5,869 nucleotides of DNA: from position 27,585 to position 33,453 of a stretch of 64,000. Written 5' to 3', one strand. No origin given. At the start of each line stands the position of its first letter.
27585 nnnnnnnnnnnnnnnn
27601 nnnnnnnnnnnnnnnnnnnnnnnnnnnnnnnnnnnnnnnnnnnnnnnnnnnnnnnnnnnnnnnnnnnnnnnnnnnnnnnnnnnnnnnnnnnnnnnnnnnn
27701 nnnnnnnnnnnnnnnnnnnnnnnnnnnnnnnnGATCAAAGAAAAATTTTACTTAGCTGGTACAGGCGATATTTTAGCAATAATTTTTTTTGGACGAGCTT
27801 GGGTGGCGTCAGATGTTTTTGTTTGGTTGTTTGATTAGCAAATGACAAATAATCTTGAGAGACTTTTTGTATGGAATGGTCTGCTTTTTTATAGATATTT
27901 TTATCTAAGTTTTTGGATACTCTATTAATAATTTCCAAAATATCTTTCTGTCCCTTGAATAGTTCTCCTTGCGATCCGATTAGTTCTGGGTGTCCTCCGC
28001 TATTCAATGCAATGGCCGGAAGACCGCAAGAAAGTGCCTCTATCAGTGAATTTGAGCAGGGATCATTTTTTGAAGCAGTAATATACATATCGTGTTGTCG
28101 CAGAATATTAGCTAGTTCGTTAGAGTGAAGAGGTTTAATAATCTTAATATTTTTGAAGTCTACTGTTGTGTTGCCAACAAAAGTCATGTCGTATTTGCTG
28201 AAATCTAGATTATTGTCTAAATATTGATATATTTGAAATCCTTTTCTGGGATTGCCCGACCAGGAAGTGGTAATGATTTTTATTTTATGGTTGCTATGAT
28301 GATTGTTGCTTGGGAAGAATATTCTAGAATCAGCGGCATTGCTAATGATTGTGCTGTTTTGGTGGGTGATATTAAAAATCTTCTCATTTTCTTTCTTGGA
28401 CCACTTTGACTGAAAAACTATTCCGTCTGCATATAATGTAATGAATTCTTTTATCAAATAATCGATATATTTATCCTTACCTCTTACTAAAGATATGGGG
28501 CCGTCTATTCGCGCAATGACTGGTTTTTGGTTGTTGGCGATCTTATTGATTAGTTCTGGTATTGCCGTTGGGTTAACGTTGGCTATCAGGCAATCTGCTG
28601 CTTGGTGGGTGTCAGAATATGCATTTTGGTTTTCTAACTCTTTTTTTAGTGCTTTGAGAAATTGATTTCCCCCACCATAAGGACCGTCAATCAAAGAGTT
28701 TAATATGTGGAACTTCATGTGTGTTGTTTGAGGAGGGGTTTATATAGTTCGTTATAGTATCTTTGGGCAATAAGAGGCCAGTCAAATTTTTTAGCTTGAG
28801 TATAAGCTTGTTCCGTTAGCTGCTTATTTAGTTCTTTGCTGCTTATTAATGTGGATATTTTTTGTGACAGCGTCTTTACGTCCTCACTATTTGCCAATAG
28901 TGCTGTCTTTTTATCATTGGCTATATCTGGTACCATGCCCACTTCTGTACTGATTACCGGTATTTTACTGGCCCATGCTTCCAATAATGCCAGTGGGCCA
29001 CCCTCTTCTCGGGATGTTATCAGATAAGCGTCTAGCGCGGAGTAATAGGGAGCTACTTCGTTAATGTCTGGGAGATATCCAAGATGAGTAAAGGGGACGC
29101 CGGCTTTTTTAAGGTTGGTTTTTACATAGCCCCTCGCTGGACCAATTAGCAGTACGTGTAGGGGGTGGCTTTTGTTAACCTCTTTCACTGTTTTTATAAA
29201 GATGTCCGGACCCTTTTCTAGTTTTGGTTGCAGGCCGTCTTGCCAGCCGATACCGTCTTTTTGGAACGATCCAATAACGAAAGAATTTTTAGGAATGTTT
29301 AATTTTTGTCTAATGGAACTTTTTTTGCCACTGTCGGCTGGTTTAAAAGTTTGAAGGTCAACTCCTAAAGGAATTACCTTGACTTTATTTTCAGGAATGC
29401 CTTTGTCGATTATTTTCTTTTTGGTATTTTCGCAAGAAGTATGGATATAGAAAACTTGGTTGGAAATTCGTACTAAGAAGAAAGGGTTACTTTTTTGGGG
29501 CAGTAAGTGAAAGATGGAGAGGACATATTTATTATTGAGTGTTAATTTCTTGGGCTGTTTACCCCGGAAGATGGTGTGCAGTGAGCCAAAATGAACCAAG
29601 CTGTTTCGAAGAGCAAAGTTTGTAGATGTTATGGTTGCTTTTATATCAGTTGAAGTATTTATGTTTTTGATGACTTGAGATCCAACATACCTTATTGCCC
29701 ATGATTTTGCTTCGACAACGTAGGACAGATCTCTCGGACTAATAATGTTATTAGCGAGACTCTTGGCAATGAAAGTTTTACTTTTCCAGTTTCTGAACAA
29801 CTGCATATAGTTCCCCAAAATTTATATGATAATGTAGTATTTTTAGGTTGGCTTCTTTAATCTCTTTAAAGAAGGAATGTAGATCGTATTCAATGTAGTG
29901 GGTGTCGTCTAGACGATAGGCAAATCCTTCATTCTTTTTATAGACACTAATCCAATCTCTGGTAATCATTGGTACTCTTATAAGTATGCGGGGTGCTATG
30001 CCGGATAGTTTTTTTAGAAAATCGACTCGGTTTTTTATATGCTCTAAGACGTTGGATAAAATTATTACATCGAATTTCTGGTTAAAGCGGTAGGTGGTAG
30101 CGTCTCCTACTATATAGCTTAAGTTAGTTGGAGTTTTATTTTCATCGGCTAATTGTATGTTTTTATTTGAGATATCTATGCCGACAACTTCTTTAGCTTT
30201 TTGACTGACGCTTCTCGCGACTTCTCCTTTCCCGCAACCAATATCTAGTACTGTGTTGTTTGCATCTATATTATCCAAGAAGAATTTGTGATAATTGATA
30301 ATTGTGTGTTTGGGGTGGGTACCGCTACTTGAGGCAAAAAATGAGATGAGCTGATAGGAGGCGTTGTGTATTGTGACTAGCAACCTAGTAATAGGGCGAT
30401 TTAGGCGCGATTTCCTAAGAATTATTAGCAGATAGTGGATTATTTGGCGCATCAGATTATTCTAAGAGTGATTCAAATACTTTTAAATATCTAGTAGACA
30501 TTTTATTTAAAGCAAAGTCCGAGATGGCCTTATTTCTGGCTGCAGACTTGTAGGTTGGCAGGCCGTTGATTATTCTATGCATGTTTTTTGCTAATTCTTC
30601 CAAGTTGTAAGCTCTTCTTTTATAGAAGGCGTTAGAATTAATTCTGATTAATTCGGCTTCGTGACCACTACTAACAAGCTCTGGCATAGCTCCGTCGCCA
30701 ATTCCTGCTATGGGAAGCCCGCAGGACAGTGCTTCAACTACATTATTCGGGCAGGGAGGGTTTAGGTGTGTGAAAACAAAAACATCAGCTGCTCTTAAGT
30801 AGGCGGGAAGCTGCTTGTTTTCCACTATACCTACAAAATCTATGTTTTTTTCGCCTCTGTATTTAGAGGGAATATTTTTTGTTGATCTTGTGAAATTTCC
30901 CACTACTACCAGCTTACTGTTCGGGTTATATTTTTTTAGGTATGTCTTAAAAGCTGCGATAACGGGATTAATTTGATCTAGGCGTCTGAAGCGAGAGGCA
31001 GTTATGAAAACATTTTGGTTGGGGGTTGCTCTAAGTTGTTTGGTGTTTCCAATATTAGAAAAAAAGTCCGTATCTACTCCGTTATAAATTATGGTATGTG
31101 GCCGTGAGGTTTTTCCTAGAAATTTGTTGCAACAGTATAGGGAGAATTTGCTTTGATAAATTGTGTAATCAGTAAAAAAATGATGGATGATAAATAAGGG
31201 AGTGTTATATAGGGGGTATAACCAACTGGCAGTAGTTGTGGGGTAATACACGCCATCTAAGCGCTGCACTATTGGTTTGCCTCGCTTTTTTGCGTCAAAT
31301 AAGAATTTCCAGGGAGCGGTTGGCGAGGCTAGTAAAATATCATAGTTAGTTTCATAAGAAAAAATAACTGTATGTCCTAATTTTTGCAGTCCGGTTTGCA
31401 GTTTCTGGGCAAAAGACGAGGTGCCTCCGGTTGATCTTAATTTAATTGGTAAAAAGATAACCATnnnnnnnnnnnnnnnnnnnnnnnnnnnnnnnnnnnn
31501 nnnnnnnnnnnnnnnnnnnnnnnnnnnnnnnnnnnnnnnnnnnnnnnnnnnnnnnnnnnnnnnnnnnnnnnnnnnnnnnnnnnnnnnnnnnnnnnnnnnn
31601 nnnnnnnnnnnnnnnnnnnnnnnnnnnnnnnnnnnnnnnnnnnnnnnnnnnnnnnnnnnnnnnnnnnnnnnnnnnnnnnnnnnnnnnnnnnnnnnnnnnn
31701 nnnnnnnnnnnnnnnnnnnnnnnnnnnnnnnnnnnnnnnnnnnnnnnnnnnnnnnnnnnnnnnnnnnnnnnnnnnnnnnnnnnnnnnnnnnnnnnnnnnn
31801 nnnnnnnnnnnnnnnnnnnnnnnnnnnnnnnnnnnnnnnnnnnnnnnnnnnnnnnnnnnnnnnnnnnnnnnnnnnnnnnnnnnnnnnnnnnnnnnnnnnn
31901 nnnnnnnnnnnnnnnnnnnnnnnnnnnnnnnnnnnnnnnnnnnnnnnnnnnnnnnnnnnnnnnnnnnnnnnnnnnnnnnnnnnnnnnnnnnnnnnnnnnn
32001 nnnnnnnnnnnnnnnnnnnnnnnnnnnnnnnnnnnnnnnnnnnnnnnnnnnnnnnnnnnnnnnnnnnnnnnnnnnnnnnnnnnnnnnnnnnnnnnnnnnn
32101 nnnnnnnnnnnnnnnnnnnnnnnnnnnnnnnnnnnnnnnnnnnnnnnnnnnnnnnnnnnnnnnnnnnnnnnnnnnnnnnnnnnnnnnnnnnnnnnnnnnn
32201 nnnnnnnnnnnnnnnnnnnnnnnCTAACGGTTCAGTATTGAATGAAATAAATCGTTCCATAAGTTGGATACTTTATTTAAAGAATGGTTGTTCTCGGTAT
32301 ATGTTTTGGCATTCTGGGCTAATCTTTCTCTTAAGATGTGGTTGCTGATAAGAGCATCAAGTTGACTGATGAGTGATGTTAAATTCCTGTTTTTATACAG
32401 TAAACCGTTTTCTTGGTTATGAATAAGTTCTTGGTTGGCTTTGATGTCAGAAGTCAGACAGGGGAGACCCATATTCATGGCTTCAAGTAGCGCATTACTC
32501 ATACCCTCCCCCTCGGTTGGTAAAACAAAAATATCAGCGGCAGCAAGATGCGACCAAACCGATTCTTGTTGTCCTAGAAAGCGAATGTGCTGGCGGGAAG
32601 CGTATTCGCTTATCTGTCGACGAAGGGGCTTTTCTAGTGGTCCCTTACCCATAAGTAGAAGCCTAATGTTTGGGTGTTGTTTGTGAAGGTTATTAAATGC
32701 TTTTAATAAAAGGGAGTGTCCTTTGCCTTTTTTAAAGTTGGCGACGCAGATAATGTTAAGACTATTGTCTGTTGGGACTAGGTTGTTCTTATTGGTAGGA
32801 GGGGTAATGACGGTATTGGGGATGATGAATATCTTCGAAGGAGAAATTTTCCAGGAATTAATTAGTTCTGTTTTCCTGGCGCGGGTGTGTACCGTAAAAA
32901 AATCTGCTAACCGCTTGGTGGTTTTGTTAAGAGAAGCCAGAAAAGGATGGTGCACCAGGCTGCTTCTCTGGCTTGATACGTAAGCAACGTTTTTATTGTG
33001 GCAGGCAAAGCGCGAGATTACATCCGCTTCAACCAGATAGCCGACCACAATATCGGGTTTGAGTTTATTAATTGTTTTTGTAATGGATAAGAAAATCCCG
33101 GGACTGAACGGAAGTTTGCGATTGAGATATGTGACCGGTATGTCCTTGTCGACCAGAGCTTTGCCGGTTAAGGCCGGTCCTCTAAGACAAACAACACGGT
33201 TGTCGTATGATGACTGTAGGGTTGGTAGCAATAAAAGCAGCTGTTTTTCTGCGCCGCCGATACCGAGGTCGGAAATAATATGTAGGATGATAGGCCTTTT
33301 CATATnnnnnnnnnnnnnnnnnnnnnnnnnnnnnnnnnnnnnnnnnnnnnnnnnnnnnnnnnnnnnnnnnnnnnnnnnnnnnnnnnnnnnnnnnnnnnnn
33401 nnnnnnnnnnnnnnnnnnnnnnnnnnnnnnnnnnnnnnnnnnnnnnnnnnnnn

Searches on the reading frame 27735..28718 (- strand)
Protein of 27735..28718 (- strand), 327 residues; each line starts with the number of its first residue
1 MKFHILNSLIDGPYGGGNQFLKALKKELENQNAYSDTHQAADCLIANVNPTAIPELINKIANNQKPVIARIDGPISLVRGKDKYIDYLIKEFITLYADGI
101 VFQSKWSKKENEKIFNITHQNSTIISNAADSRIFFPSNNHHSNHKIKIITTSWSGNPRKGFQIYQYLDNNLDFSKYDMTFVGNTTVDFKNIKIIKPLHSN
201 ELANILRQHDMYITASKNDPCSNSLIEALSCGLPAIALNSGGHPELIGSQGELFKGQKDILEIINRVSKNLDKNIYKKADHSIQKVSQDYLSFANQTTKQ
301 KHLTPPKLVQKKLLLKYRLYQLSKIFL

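Call 35: search_protein_families(library=pfam, proteins=[window:27735-28718:-], max_evalue=0.001)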
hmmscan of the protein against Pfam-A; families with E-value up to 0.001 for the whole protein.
window:27735-28718:- (327 aa): 3 families
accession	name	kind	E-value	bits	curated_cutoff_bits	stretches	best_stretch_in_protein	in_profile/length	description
PF00534.26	Glycos_transf_1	-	3.6e-10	40.1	26.4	1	190-274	74-159/172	Glycosyl transferases group 1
PF13692.12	Glyco_trans_1_4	-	2.1e-09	38.2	27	1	190-268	60-137/142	Glycosyl transferases group 1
PF13524.12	Glyco_trans_1_2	-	0.00035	21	25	1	176-273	15-117/144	Glycosyl transferase-like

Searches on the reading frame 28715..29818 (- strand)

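Call 35: search_protein_families(library=pfam, proteins=[window:28715-29818:-], max_evalue=0.001)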
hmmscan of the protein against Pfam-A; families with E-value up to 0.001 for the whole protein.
window:28715-29818:- (367 aa): 3 families
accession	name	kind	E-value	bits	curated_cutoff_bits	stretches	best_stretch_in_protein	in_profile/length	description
PF00534.26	Glycos_transf_1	-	1.9e-22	80.1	26.4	1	201-340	27-171/172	Glycosyl transferases group 1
PF13692.12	Glyco_trans_1_4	-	2.8e-21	76.7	27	1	201-326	14-141/142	Glycosyl transferases group 1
PF13439.12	Glyco_transf_4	-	0.00017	22.1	28.5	1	79-156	102-169/170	Glycosyltransferase Family 4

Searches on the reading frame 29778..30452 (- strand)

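Call 58: search_protein_families(library=pfam, proteins=[window:29778-30452:-], max_evalue=0.001)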
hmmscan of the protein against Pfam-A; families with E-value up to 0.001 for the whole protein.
window:29778-30452:- (224 aa): 16 families
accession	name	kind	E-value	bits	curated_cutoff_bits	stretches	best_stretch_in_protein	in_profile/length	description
PF13489.12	Methyltransf_23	-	1.1e-17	64.7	27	1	53-207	11-163/164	Methyltransferase domain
PF08241.18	Methyltransf_11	-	4.3e-17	63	21.2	1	69-150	1-84/95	Methyltransferase domain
PF13649.12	Methyltransf_25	-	1.8e-16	61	27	1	68-149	1-89/97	Methyltransferase domain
PF13847.12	Methyltransf_31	-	3.6e-16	59.6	27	1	62-149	1-97/145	Methyltransferase domain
PF08242.18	Methyltransf_12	-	9.2e-14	52.4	30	1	69-150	1-89/98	Methyltransferase domain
PF05175.20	MTS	-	6.4e-08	32.9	23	1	56-132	21-104/170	Methyltransferase small domain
PF07021.18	MetW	-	4.2e-07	30.2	21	1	56-162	5-111/193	Methionine biosynthesis protein MetW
PF06325.19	PrmA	-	1.1e-06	28.8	22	1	61-139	157-238/296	Ribosomal protein L11 methyltransferase (PrmA)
PF05401.17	NodS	-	1.4e-06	28.7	24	1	66-146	45-126/201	Nodulation protein S (NodS)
PF02353.26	CMAS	-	2.6e-06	27.4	27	1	62-142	60-143/273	Mycolic acid cyclopropane synthetase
PF05219.18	DREV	-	1.8e-05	24.4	26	1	62-150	92-175/265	DREV methyltransferase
PF01728.25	FtsJ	-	3.6e-05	24.2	24.1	1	62-128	19-85/181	FtsJ-like methyltransferase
PF01209.24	Ubie_methyltran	-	0.0002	21.2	20.1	1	62-148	45-138/233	ubiE/COQ5 methyltransferase family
PF08003.17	Methyltransf_9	-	0.00026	20.5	23.8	1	65-149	116-205/315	Protein of unknown function (DUF1698)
PF02390.23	Methyltransf_4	-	0.00039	20.4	24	1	66-121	3-63/173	Putative methyltransferase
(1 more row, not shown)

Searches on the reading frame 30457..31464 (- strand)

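Call 58: search_protein_families(library=pfam, proteins=[window:30457-31464:-], max_evalue=0.001)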
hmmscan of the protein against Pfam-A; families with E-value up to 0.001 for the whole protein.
window:30457-31464:- (335 aa): 3 families
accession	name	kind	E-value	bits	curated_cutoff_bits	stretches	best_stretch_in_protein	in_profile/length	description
PF00534.26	Glycos_transf_1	-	2e-19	70.2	26.4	1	142-299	7-166/172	Glycosyl transferases group 1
PF13692.12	Glyco_trans_1_4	-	1.8e-15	57.9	27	1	151-280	2-132/142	Glycosyl transferases group 1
PF13439.12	Glyco_transf_4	-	4.3e-06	27.3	28.5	1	39-133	71-169/170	Glycosyltransferase Family 4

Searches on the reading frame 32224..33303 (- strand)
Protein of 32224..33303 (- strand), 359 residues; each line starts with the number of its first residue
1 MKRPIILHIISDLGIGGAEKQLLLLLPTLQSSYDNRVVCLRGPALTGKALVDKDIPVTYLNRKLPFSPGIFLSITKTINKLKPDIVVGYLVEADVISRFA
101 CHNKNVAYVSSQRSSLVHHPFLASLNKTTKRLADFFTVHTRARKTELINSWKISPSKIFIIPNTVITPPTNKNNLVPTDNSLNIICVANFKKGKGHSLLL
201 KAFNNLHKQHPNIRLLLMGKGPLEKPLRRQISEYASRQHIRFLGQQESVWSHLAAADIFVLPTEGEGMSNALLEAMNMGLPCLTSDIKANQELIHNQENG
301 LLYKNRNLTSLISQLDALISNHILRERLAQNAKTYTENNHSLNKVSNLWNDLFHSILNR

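Call 4: search_protein_families(library=pfam, proteins=[window:32224-33303:-], max_evalue=0.01)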
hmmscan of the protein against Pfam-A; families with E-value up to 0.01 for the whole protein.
window:32224-33303:- (359 aa): 5 families
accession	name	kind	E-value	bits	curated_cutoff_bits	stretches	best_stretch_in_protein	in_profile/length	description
PF00534.26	Glycos_transf_1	-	5.4e-36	124.2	26.4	1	175-333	9-170/172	Glycosyl transferases group 1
PF13692.12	Glyco_trans_1_4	-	2.4e-32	112.6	27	1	183-321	3-142/142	Glycosyl transferases group 1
PF13439.12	Glyco_transf_4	-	4.8e-09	36.9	28.5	1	15-165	1-166/170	Glycosyltransferase Family 4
PF20706.3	GT4-conflict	-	5.8e-07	29.3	26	1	158-286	175-312/385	Family 4 Glycosyltransferase in conflict systems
PF13524.12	Glyco_trans_1_2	-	6.2e-06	26.7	25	1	205-344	8-137/144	Glycosyl transferase-like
